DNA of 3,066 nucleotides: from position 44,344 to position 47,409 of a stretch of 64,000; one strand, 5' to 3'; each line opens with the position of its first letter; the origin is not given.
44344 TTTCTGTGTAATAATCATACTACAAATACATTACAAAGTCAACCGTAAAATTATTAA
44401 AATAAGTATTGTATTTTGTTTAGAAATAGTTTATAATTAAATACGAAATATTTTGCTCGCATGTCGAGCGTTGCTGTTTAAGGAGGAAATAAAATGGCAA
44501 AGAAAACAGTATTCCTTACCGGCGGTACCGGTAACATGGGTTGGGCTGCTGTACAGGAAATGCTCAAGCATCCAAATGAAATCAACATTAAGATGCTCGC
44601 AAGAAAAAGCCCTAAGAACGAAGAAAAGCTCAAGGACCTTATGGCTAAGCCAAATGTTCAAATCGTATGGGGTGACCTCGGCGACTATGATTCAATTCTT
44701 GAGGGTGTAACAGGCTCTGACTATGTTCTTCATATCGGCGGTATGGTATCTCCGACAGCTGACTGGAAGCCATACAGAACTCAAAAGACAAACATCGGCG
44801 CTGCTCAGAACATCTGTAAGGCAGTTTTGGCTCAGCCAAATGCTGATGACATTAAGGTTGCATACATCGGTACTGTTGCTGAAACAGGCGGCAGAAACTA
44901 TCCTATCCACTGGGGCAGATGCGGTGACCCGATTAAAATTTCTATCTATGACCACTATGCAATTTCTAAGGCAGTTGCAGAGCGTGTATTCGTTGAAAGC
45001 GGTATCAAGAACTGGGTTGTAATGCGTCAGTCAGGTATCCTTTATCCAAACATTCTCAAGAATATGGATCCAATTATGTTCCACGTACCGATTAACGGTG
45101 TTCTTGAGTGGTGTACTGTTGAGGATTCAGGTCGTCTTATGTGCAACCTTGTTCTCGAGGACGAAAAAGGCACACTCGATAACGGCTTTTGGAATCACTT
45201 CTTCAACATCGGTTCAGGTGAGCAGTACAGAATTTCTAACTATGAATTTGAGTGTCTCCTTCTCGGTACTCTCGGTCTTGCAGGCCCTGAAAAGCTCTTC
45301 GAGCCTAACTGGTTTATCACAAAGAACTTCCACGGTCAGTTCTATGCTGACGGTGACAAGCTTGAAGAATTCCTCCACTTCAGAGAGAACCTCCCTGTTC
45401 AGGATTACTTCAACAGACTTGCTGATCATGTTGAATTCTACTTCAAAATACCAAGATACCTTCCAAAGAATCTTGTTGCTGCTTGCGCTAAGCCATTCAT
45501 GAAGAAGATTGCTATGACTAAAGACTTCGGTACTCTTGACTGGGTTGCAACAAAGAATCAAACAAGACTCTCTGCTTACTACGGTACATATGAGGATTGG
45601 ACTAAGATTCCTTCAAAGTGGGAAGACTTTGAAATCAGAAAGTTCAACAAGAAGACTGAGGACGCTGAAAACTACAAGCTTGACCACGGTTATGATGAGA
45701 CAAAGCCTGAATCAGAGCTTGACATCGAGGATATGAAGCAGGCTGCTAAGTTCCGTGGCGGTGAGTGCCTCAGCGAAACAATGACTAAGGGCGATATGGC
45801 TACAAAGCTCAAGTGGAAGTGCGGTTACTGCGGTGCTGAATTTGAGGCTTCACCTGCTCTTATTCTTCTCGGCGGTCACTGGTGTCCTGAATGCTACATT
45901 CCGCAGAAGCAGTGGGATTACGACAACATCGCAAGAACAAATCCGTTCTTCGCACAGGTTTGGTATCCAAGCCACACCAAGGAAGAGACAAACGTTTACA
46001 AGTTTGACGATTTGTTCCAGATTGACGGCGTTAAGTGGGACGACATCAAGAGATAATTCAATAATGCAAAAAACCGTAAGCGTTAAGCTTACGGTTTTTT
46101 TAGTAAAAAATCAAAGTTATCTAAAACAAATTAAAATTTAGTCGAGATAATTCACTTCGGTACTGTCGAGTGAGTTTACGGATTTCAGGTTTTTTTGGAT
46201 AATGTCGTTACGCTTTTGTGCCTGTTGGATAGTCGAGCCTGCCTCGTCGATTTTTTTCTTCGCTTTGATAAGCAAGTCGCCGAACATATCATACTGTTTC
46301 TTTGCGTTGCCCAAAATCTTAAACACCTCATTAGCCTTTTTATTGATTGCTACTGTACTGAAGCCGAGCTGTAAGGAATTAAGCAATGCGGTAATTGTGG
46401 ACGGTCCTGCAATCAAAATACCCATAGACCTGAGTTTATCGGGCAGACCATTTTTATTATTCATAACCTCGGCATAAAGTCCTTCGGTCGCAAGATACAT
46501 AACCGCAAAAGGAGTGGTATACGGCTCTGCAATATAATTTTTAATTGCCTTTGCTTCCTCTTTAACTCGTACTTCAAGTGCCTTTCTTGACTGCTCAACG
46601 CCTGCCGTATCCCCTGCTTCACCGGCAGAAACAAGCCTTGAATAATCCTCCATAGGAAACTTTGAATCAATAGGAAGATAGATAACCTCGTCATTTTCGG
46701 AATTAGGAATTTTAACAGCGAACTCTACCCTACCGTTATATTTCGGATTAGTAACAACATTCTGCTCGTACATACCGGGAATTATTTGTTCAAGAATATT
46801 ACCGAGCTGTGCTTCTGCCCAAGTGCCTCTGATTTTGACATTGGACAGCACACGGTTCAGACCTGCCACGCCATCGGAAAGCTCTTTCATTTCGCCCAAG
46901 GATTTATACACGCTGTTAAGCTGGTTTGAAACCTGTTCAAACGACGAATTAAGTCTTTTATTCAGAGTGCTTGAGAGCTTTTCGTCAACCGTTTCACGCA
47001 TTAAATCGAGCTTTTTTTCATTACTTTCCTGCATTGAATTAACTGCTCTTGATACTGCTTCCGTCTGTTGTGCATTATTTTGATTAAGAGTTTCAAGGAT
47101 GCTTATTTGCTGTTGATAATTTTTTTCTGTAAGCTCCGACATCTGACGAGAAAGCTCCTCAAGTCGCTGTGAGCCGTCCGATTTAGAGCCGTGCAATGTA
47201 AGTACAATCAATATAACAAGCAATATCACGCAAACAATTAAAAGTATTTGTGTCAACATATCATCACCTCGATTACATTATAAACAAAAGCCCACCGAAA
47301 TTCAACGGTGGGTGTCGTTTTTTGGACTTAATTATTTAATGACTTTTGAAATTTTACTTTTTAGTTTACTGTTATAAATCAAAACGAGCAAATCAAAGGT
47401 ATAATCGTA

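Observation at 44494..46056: Highly codon-optimised SDR-fold protein with a C-terminal Cys4 zinc-ribbon extension, divergent from the metK riboswitch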

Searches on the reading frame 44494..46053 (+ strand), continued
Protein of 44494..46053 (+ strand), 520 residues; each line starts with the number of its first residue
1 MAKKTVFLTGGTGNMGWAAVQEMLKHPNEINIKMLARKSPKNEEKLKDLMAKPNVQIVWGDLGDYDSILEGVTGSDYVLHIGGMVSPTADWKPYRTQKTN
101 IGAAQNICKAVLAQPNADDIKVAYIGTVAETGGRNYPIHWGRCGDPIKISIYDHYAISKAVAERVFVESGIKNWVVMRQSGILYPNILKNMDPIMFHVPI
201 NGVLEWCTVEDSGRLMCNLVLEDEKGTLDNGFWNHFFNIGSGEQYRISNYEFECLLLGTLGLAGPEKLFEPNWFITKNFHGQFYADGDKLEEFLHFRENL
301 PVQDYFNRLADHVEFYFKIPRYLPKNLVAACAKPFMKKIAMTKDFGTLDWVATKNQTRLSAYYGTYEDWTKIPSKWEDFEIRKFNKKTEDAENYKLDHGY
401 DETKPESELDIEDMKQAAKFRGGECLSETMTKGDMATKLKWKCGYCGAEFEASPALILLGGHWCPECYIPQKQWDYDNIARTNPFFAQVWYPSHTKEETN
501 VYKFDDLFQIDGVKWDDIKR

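Call 69: search_protein_families(library=ncbifam, proteins=[L079:3340-4170:+, L079:4824-5597:+, L079:5640-6416:+, L079:6509-7369:+, L079:10635-11867:-, L079:12032-12919:-, L079:13162-13926:+, L079:14112-15977:+, L079:16119-17096:-], max_evalue=1e-10)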
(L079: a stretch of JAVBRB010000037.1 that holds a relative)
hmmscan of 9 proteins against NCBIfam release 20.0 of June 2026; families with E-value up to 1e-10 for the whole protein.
L079:3340-4170:+ (276 aa): 6 families
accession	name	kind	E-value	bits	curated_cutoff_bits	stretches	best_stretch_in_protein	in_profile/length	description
TIGR01496.1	DHPS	equivalog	7.1e-86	288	162.6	1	15-268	2-255/258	dihydropteroate synthase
NF008625.0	PRK11613.1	equivalog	9.8e-70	234.8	455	1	5-267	7-268/282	dihydropteroate synthase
NF033502.0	Sul4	exception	5.2e-48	164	600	1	14-267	6-271/277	sulfonamide-resistant dihydropteroate synthase Sul4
NF000296.1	Sul3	exception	1.9e-27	96.5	475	1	15-267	4-258/263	sulfonamide-resistant dihydropteroate synthase Sul3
NF000295.1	Sul2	exception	1.1e-23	84.4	575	1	14-260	6-253/271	sulfonamide-resistant dihydropteroate synthase Sul2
NF000294.1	Sul1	exception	2.9e-21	76.4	600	1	15-259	3-250/278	sulfonamide-resistant dihydropteroate synthase Sul1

L079:4824-5597:+ (257 aa): 1 family
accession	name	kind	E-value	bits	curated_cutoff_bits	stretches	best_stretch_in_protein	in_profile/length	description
TIGR02757.1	TIGR02757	hypoth_equivalog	1.3e-59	201.8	139.2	1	22-251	1-227/229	TIGR02757 family protein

L079:5640-6416:+ (258 aa): 2 families
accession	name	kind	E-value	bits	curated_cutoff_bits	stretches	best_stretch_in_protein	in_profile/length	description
NF047853.1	tRm6a37MtseTrmN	equivalog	3.2e-67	226.8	350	1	14-257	5-243/244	tRNA(1)(Val) (adenine(37)-N(6))-methyltransferase TrmN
TIGR03534.1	RF_mod_PrmC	equivalog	4.4e-13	49.3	199.1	1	6-198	42-237/253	peptide chain release factor N(5)-glutamine methyltransferase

L079:6509-7369:+ (286 aa): 0 families

L079:10635-11867:- (410 aa): 9 families
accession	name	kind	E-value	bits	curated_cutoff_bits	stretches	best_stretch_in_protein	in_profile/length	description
NF047937.1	TransRegNagC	equivalog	8.4e-55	186.6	650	1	38-403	24-384/399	DNA-binding transcriptional regulator NagC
NF049930.1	TransRegMlc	equivalog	3.3e-48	165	530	1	37-404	28-391/405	sugar metabolism global transcriptional regulator Mlc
TIGR00744.1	ROK_glcA_fam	subfamily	2e-42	145.6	260.35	1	97-407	2-313/318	ROK family glucokinase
NF007251.0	PRK09698.1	equivalog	1.2e-31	110.1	253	1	94-406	7-300/304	allose kinase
NF003461.0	PRK05082.1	subfamily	5.6e-26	91.6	283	1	136-405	47-289/291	N-acetylmannosamine kinase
NF047821.1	NactlManKinNanK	equivalog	2.8e-23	82.9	450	1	183-403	87-287/288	N-acetylmannosamine kinase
NF007108.0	PRK09557.1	equivalog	4.9e-21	75.3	443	1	129-402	31-300/303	fructokinase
NF009835.0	PRK13310.1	equivalog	9.9e-19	67.7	380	1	96-402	3-300/303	N-acetylglucosamine kinase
NF045551.1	GK_Pyrobac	equivalog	4.8e-16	58.9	500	1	196-402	90-280/294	ATP-dependent glucokinase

L079:12032-12919:- (295 aa): 8 families
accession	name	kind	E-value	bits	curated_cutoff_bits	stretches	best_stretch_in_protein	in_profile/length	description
TIGR00128.1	fabD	equivalog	8.8e-100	333.9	260.9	1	3-285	3-288/290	ACP S-malonyltransferase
TIGR03131.1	malonate_mdcH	equivalog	4e-67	226.8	297.9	1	4-289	2-281/297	malonate decarboxylase subunit epsilon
NF045894.1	PKS_plus_SDR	equivalog_domain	2.2e-57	194.6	1740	1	3-283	532-814/1515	type I polyketide synthase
TIGR02813.1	omega_3_PfaA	subfamily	8.4e-46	155.4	1010.1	1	6-283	584-879/2582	polyketide-type polyunsaturated fatty acid synthase PfaA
NF037940.1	PKS_MbtD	equivalog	6.9e-29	100.5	1150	1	3-273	92-363/978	mycobactin polyketide synthase MbtD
NF041183.1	Pks2_ls1_myc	equivalog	1e-28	98.9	2400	1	5-289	535-819/2086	sulfolipid-1 biosynthesis phthioceranic/hydroxyphthioceranic acid synthase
NF037941.1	PKS_NbtC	equivalog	3.3e-27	94.8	1150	1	4-276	98-376/1027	nocobactin polyketide synthase NbtC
NF040607.1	mycolic_Pks13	equivalog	2.2e-26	91.7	2100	1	3-286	665-954/1680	polyketide synthase Pks13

L079:13162-13926:+ (254 aa): 2 families
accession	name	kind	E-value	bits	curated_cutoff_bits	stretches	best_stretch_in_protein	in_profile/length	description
TIGR00530.1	AGP_acyltrn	subfamily_domain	3.5e-25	88.3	102.95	1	64-188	6-129/130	1-acylglycerol-3-phosphate O-acyltransferase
NF011593.0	PRK15018.1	equivalog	1.1e-17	64.6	501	1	11-230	3-220/245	1-acylglycerol-3-phosphate O-acyltransferase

L079:14112-15977:+ (621 aa): 5 families
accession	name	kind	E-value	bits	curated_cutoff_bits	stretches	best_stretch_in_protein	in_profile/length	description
NF004189.0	PRK05644.1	subfamily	9.5e-125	417.3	740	1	7-610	5-632/641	DNA gyrase subunit B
NF011501.0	PRK14939.1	subfamily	2.5e-114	383.4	796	1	7-546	5-562/803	DNA gyrase subunit B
TIGR01059.1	gyrB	equivalog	8.5e-114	381.3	882.4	1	12-610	1-630/639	DNA topoisomerase (ATP-hydrolyzing) subunit B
TIGR01058.1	parE_Gpos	equivalog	9.5e-97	324.9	899.95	1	10-613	3-629/637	DNA topoisomerase IV subunit B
TIGR01055.1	parE_Gneg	equivalog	6e-87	292.5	723.35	1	11-606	3-617/625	DNA topoisomerase IV subunit B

L079:16119-17096:- (325 aa): 0 families

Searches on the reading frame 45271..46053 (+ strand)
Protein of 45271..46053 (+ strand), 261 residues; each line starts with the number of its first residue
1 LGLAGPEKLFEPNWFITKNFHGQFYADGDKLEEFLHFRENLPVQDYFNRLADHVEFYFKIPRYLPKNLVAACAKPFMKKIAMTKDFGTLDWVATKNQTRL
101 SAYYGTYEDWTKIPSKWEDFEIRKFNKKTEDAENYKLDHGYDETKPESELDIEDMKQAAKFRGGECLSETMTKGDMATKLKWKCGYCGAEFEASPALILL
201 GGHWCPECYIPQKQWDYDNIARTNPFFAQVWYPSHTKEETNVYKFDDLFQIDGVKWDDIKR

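Call 3: search_protein_families(library=pfam, proteins=[window:45271-46053:+], max_evalue=1)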
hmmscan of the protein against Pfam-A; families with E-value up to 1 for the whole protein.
window:45271-46053:+ (261 aa): 1 family
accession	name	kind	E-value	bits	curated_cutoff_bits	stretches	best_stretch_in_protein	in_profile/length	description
PF14311.12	DUF4379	-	9.8e-05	22.9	24.5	1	170-208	17-53/56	Probable Treble clef zinc finger domain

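Call 4: search_protein_families(library=ncbifam, proteins=[window:45271-46053:+], max_evalue=1)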
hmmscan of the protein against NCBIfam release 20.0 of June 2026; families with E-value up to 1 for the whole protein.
window:45271-46053:+ (261 aa): 0 families

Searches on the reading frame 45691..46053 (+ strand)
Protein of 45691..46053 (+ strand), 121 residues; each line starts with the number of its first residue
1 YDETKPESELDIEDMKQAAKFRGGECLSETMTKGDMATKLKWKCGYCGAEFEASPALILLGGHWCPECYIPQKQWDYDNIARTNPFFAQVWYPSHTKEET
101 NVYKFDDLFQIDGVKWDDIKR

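Call 44: predict_structure(alignment_id=A3)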
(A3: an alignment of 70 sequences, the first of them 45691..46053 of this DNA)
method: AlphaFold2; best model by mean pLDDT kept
length: 121 residues; sequences in the alignment: 70
mean_pLDDT: 92.1   pTM: 0.79
mean pLDDT of the five models: 92.1, 91.8, 91.9, 91.9, 91.0
residues with pLDDT >= 90: 91; 70-90: 28; 50-70: 2; < 50: 0
segments of 3 or more residues with pLDDT < 50: none
pLDDT, mean of each block of 10 residues (from residue 1): 92 97 97 98 96 96 89 88 94 96 87 77 55
secondary structure, 60 per line:
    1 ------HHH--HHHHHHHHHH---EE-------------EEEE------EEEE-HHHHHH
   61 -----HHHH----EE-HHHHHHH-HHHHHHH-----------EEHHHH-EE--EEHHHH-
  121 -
elements in order: H12-21 E40-43 E50-53 H55-60 H66-69 H77-83 H85-91 H105-108 H116-119

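Call 48: fold_search(model_id=the predicted structure, library=pdb)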
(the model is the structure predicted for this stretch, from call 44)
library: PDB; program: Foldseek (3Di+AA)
matches with E <= 10: 211; with E <= 0.001: 0
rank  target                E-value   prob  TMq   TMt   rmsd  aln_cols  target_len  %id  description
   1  9hny_Fd               5.1e-01  0.85  0.29  0.38   2.7        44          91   23  Mitoribosomal small subunit in complex with Mettl15 and Mettl17 (released 2025-03-26)
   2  6sga_Fd               7.4e-01  0.75  0.29  0.36   2.8        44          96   23  Body domain of the mt-SSU assemblosome from Trypanosoma brucei (released 2019-09-18)
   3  7ane_at               7.4e-01  0.57  0.23  0.14   1.3        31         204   22  Leishmania Major mitochondrial ribosome (released 2021-06-23)
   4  6yxx_E2               7.9e-01  0.54  0.27  0.10   2.9        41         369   32  State A of the Trypanosoma brucei mitoribosomal large subunit assembly intermediate (released 2020-10-14)
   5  6hiw_DS               8.4e-01  0.47  0.25  0.13   2.8        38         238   18  Cryo-EM structure of the Trypanosoma brucei mitochondrial ribosome - This entry contains the complete small mitoribos (released 2018-09-26)
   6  7pub_DS               9.0e-01  0.66  0.26  0.13   1.3        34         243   24  Late assembly intermediate of the Trypanosoma brucei mitoribosomal small subunit (released 2022-05-04)
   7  7pua_Fd               1.1e+00  0.63  0.29  0.37   2.8        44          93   23  Middle assembly intermediate of the Trypanosoma brucei mitoribosomal small subunit (released 2022-03-02)
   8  7aor_at               1.5e+00  0.41  0.22  0.11   0.9        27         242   26  mt-SSU from Trypanosoma cruzi in complex with mt-IF-3. (released 2021-04-28)
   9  5mjy_B                2.6e+00  0.03  0.14  0.05  12.6        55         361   13  Crystal structure of the His Domain Protein Tyrosine Phosphatase (HD-PTP/PTPN23) Bro1 domain (SARA complex structure) (released 2017-08-16)
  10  4v8p_AC               2.6e+00  0.02  0.12  0.14  15.2        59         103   17  T.thermophila 60S ribosomal subunit in complex with initiation factor 6. (released 2014-07-09)
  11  5mk2_A                3.1e+00  0.02  0.14  0.05  12.6        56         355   14  Crystal structure of the His Domain Protein Tyrosine Phosphatase (HD-PTP/PTPN23) Bro1 domain (CHMP4B peptide complex s (released 2017-08-16)
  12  5cru_B                3.1e+00  0.02  0.14  0.05  12.1        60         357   15  Crystal structure of the Bro domain of HD-PTP (released 2016-02-24)
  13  1z9z_A                3.3e+00  0.20  0.21  0.40   2.1        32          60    9  Crystal structure of yeast sla1 SH3 domain 3 (released 2006-04-25)
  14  4gcm_B                3.3e+00  0.12  0.19  0.08   3.5        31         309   13  Crystal structure of a thioredoxine reductase (trxB) from Staphylococcus aureus subsp. aureus Mu50 at 1.80 A resolutio (released 2012-08-29)
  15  4p78_C                3.3e+00  0.11  0.23  0.37   4.8        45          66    4  HicA3 and HicB3 toxin-antitoxin complex (released 2014-08-27)
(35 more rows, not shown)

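Call 56: fold_search(model_id=the predicted structure, library=viral)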
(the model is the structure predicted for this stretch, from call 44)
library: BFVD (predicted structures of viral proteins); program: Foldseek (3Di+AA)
matches with E <= 10: 657; with E <= 0.001: 5
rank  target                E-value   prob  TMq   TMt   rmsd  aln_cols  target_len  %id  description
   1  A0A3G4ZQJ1            3.0e-05  1.00  0.49  0.15   1.9        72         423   35  Zinc-ribbon domain-containing protein [Barrevirus sp.]
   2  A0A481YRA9            4.9e-05  1.00  0.49  0.09   3.4        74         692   30  Treble clef zinc finger domain-containing protein [Marseillevirus LCMAC101]
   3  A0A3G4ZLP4            5.3e-05  1.00  0.46  0.15   0.9        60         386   38  Zinc-ribbon domain-containing protein [Terrestrivirus sp.]
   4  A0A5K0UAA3            3.4e-04  1.00  0.47  0.12   0.8        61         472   33  Zinc-ribbon domain-containing protein [Yasminevirus sp. GU-2018]
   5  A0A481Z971            4.1e-04  1.00  0.47  0.14   1.5        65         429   38  HNH endonuclease [Pithovirus LCPAC304]
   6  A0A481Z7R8            1.1e-03  1.00  0.41  0.14   4.9        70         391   34  Restriction endonuclease [Pithovirus LCPAC304]
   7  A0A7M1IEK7            1.4e-03  1.00  0.44  0.19   2.9        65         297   31  Treble clef zinc finger domain-containing protein [Klebsiella phage MEW1]
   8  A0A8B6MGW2            2.1e-03  1.00  0.48  0.20   1.6        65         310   23  (no name in the UniProt tables at hand)
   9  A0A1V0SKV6            2.1e-03  1.00  0.48  0.12   4.8        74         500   28  Zinc-ribbon domain-containing protein [Klosneuvirus KNV1]
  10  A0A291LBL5            2.7e-03  1.00  0.44  0.24   4.9        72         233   26  Treble clef zinc finger domain-containing protein [Klebsiella phage vB_KpnM_KpV79]
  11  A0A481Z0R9            3.0e-03  1.00  0.48  0.11   4.5        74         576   30  Uncharacterized protein [Mimivirus LCMiAC01]
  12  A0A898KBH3            4.4e-03  1.00  0.44  0.24   1.1        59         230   30  (no name in the UniProt tables at hand)
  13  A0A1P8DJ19            4.4e-03  1.00  0.43  0.37   2.0        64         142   25  (no name in the UniProt tables at hand)
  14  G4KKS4                4.4e-03  1.00  0.47  0.21   3.9        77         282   27  (no name in the UniProt tables at hand)
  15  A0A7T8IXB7            4.7e-03  0.99  0.41  0.37   8.5       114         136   18  (no name in the UniProt tables at hand)
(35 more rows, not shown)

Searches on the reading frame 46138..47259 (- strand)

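Call 64: search_protein_families(library=ncbifam, proteins=[window:46138-47259:-], max_evalue=0.00001)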
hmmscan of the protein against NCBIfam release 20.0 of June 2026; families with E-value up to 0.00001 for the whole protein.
window:46138-47259:- (373 aa): 0 families

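Call 65: search_protein_families(library=pfam, proteins=[window:46138-47259:-], max_evalue=0.001)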
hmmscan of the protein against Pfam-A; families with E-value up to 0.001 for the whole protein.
window:46138-47259:- (373 aa): 3 families
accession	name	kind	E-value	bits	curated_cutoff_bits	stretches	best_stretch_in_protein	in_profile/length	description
PF02646.22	RmuC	-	5.4e-63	213.2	26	1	82-367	1-287/291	RmuC family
PF23878.1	TPR_ELP1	-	0.00017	22.4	28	1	319-366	55-101/164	ELP1 TPR domain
PF06160.17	EzrA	-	0.00049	19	39.6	0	8-126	2-115/557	Septation ring formation regulator, EzrA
